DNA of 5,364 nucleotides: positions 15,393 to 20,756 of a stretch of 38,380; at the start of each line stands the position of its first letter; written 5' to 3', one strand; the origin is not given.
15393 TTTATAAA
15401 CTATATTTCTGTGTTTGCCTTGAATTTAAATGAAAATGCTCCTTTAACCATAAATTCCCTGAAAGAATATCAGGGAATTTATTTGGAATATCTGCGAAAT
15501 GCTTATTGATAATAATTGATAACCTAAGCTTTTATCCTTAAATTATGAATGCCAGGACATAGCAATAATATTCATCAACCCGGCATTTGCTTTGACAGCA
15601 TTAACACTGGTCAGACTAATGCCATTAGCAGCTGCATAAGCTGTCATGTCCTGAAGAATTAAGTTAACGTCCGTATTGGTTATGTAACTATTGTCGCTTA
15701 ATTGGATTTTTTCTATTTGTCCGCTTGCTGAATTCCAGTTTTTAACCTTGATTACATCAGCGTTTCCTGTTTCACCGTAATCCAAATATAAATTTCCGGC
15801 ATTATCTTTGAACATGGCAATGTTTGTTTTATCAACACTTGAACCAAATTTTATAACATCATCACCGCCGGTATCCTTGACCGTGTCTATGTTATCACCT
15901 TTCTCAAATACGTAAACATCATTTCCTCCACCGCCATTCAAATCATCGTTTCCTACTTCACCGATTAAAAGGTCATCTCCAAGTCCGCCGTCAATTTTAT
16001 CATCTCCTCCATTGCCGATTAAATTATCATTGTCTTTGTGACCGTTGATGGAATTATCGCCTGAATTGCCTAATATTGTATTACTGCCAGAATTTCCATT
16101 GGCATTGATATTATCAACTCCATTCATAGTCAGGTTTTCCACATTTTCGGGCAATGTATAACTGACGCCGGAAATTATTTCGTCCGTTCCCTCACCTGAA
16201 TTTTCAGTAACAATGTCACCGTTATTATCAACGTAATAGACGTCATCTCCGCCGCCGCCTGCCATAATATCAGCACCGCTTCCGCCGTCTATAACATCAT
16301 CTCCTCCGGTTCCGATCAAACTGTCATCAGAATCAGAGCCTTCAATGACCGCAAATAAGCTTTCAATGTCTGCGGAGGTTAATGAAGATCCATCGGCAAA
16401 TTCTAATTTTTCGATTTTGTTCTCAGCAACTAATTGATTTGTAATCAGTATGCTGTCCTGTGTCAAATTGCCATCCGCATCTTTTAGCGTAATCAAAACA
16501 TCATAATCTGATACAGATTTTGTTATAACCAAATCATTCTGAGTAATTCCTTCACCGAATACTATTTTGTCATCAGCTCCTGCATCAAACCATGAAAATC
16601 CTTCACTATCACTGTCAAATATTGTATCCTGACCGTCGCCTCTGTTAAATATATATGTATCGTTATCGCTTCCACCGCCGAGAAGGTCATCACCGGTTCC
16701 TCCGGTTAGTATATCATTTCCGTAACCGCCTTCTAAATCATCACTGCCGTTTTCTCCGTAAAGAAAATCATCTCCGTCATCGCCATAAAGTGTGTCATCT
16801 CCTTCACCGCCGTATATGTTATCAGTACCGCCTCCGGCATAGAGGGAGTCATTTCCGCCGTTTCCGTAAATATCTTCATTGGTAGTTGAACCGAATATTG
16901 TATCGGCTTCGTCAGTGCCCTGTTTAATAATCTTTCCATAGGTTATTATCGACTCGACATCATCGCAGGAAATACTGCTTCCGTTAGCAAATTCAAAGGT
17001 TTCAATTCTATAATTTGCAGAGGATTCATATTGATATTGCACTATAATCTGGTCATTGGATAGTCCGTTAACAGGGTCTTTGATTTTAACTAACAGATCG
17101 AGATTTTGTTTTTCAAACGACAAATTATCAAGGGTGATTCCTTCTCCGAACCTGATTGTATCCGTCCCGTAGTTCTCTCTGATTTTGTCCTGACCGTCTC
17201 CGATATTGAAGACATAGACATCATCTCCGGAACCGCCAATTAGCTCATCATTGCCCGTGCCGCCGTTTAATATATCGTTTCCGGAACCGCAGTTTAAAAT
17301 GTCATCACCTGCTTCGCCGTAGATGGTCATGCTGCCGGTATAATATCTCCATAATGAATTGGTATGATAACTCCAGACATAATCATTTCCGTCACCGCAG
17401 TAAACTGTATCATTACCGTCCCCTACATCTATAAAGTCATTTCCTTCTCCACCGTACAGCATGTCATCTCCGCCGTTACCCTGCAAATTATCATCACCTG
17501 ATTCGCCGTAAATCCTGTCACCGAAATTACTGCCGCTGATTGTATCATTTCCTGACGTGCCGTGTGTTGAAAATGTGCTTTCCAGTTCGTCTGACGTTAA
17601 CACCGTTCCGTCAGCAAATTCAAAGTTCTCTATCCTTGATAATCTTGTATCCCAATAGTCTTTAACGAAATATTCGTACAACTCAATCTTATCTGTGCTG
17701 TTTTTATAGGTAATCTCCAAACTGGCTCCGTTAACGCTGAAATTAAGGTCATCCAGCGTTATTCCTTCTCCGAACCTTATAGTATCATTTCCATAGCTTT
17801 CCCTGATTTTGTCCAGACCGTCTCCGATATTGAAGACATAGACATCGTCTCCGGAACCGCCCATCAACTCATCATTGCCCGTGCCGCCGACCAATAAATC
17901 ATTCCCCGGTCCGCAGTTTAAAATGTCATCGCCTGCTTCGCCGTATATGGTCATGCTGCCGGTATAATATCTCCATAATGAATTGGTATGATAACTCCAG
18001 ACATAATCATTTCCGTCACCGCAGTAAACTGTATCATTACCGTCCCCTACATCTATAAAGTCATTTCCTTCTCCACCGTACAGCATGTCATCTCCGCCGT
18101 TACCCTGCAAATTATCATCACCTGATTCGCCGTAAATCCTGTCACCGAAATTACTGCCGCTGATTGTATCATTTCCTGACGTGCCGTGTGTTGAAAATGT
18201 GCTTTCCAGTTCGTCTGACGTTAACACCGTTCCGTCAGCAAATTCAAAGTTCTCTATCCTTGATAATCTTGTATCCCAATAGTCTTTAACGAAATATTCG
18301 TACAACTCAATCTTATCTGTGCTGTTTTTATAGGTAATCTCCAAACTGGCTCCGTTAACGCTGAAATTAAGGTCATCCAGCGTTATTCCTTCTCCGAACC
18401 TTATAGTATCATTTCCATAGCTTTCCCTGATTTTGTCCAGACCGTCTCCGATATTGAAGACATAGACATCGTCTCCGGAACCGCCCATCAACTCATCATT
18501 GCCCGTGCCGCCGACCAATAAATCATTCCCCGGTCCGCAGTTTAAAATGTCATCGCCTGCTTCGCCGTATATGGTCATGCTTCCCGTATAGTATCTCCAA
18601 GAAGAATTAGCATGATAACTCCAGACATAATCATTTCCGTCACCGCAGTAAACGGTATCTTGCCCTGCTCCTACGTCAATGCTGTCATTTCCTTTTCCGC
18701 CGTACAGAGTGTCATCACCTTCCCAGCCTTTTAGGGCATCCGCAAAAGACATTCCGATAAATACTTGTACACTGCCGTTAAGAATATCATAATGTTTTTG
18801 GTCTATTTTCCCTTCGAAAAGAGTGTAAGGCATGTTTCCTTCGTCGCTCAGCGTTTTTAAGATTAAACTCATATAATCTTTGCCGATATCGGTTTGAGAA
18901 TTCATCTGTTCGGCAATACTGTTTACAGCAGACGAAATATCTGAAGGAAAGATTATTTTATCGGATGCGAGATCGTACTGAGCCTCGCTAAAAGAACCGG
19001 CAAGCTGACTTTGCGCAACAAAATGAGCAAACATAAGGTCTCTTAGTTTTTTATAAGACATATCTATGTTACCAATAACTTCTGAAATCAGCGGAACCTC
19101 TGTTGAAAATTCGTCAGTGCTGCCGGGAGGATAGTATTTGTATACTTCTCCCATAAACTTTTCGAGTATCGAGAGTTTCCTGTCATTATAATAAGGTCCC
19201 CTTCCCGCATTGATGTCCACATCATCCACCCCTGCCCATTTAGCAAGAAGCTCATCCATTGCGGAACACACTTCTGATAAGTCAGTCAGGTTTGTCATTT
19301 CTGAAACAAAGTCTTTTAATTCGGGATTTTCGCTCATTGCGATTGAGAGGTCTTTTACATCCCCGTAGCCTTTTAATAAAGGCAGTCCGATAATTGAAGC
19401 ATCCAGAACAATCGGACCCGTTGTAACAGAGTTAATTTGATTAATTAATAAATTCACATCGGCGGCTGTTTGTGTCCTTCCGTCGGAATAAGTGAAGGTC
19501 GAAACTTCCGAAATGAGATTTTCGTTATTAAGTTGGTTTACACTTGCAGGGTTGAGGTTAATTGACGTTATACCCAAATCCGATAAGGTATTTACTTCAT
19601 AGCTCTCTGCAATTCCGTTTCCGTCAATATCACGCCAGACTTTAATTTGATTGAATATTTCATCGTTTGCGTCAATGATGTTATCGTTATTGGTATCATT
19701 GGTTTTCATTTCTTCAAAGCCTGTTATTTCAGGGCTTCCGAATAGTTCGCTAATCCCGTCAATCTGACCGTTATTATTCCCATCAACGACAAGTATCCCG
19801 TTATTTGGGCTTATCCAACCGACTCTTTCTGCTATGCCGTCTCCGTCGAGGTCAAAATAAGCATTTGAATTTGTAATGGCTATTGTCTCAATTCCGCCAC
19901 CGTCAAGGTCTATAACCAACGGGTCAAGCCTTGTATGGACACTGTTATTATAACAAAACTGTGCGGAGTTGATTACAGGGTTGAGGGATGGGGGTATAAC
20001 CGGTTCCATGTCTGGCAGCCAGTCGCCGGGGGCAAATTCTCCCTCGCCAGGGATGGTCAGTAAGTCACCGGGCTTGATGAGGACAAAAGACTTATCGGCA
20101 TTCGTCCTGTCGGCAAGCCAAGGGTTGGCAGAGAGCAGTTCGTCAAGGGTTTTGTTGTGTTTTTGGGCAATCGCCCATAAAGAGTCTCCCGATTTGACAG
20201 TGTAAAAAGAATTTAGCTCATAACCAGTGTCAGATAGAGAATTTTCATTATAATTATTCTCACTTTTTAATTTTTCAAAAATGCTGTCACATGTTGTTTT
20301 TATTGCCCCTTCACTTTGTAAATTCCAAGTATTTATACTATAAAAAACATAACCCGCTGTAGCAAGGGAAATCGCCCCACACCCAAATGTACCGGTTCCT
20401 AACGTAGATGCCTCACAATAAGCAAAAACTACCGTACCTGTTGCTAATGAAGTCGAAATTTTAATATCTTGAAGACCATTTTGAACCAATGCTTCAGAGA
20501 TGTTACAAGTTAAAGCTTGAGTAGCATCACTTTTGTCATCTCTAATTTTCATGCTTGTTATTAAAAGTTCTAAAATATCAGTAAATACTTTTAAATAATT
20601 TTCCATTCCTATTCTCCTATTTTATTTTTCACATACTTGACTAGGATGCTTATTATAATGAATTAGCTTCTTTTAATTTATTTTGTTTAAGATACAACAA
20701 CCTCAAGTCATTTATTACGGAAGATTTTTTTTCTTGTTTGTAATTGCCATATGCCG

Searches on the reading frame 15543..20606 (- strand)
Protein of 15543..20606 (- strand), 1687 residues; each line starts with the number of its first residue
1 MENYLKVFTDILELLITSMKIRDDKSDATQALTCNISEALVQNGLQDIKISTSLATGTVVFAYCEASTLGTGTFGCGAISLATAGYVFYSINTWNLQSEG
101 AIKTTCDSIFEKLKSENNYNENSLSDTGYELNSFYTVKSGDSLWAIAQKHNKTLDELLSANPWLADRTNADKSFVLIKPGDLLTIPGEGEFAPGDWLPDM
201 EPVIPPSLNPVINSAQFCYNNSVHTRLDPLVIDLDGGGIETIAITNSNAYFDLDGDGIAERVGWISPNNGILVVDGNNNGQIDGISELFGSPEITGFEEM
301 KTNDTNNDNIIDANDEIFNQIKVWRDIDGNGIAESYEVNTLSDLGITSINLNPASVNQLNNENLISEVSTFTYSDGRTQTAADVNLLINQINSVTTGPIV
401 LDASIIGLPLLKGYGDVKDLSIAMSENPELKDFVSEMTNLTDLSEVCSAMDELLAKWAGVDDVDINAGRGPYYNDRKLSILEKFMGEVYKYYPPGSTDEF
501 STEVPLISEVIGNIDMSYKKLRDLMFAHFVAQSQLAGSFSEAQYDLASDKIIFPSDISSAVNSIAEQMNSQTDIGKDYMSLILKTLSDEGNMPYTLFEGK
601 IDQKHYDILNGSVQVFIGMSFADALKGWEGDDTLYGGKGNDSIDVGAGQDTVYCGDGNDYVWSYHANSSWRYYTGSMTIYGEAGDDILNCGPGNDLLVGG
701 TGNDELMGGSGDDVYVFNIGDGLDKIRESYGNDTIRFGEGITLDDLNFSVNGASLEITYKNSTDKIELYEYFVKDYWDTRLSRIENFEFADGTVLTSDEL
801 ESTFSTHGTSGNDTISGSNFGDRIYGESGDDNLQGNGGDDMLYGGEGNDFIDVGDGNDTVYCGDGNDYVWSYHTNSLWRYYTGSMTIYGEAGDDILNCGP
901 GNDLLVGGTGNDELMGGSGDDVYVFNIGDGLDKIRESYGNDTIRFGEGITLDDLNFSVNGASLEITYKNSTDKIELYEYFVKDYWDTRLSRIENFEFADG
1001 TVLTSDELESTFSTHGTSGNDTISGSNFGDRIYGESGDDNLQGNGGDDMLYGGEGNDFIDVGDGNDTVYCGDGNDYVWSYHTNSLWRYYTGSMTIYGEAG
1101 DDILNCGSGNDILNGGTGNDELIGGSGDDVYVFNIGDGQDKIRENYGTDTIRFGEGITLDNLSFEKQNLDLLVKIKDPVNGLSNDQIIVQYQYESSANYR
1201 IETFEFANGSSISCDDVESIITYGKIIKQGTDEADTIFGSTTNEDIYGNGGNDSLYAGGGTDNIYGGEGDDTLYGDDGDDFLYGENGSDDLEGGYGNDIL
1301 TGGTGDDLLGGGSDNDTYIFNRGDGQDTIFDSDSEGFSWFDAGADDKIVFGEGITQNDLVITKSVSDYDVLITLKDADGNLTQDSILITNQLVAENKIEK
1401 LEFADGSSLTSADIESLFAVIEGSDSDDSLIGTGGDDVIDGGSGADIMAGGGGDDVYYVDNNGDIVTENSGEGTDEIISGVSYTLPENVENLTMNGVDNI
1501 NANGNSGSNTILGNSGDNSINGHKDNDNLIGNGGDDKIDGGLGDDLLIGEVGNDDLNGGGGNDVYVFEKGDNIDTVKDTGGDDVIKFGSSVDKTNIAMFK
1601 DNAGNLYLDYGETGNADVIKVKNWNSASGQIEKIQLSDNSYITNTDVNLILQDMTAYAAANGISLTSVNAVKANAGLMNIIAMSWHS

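Call 6: search_protein_families(library=pfam, proteins=[window:15543-20606:-], max_evalue=0.01)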
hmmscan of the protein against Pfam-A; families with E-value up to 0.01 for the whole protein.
window:15543-20606:- (1687 aa): 3 families
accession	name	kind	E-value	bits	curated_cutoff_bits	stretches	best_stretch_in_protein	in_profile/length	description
PF00353.25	HemolysinCabind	-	5.6e-73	240.8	23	14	629-661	4-36/36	RTX calcium-binding nonapeptide repeat (4 copies)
PF06594.17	HCBP_related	-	2.5e-35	120.6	21.4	5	755-798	2-41/42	Haemolysin-type calcium binding protein related domain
PF01476.26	LysM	-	7.7e-10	39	20.9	1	135-186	1-43/43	LysM domain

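Call 24: search_protein_families(library=ncbifam, proteins=[window:15543-20606:-], max_evalue=1)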
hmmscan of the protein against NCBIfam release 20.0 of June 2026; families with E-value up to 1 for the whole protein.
window:15543-20606:- (1687 aa): 19 families
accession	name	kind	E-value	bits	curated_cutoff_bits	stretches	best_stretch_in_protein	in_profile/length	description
NF033943.0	RTX_toxin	subfamily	2.5e-130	436.3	1000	6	807-1013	691-890/930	RTX family hemolysin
NF033203.1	entero_EhxA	exception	4.5e-65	220.4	2000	6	1014-1174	723-874/997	enterohemolysin EhxA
NF046115.1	Ca_rpt_SMc04171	equivalog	1.3e-63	216.1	625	6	850-1082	270-495/574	SMc04171 family calcium-binding repeat protein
NF052454.1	BtaGlycanEglC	equivalog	1.6e-49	169.1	700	7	1421-1547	22-150/459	endo-1,3-1,4-beta-glycanase EglC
NF050046.1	PueAB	exception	8.9e-46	156.5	670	9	678-737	507-566/616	polyurethane esterase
NF035945.1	Zn_serralysin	subfamily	1.6e-41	143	500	10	1091-1195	327-429/462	serralysin family metalloprotease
NF053766.1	ZapA_metallo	exception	2.1e-32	112.8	940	10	814-876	323-385/483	ZapA family metalloprotease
NF051884.1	ProteaseSapA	equivalog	3.6e-06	25.9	1200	4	994-1087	284-380/644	protease SapA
TIGR02899.1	spore_safA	subfamily_domain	7.7e-06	25.8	67.85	1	137-166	1-30/44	SafA/ExsA family spore coat assembly protein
NF041208.1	celldiv_DipM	equivalog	2.5e-05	23.7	740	1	133-162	184-213/419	cell division endopeptidase DipM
TIGR03703.1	plsB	equivalog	0.00084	17.9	618.5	0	700-745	427-471/799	glycerol-3-phosphate 1-O-acyltransferase PlsB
NF012230.0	LWXIA_domain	equivalog_domain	0.0013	18.8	33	1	133-154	3-24/74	LWXIA domain-containing protein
NF010723.1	PRK14125.1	equivalog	0.0028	17.6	60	1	135-187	35-86/87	cell division suppressor protein YneA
NF008399.0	PRK11198.1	equivalog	0.003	18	134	1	130-151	93-114/149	peptidoglycan-binding protein LysM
NF042931.1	SAG1386_EF1546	equivalog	0.0055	16.8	80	1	115-185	92-157/158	SAG1386/EF1546 family surface-associated protein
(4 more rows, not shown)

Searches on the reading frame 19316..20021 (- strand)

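Call 94: search_solved_structures(query=window:19316-20021:-, max_evalue=0.01, show_alignments=1)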
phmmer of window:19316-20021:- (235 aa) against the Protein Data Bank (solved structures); distinct sequences matched with E-value up to 0.01: 2.
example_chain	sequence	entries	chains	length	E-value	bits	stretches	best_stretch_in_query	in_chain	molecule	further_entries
6sjw_A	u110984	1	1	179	2.6e-28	102.2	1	34-197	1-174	Iron-regulated protein FrpC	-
6sjx_A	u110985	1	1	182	5.8e-28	101.1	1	33-197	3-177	Iron-regulated protein FrpC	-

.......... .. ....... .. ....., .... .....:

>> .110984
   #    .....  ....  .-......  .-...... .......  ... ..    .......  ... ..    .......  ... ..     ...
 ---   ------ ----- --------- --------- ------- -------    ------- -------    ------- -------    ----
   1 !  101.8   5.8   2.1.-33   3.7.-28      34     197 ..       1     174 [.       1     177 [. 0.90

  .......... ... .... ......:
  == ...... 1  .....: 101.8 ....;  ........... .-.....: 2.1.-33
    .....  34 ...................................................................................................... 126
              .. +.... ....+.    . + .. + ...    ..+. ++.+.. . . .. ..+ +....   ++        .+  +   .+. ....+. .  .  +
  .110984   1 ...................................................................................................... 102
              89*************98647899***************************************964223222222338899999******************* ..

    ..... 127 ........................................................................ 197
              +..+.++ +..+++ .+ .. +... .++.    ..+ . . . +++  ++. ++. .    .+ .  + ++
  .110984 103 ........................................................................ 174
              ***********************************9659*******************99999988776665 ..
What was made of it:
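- On FrpC-type self-processing RTX protein (applies to the neighbouring 1687-aa gene only): The alignment begins at P229, which is preceded by D228 (call 94)
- Closest known: FrpC/FrpD of Neisseria meningitidis. Same: The neighbouring 1687-aa protein has an FrpC-type SPM (6SJW, E 2.6e-28; call 94).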

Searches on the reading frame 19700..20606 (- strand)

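Call 81: search_protein_families(library=phrogs, proteins=[window:19700-20606:-], max_evalue=0.01)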
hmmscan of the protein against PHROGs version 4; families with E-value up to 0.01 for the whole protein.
window:19700-20606:- (302 aa): 7 families
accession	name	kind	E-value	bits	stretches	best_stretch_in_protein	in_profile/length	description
phrog_3677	-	other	4.7e-10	38.9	1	228-287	76-135/1125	protease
phrog_380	-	lysis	2e-07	31.3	1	133-188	184-237/309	endolysin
phrog_4602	-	other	7.8e-05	23.7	1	132-190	34-84/220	transglycosylase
phrog_291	-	lysis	0.00015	21.6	1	89-161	381-458/509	endolysin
phrog_14642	-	lysis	0.00038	21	1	132-166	26-60/215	endolysin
phrog_2742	-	lysis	0.0011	19.4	1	132-162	265-295/318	endolysin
phrog_30153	-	unknown function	0.0039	18.7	0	132-185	45-105/114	-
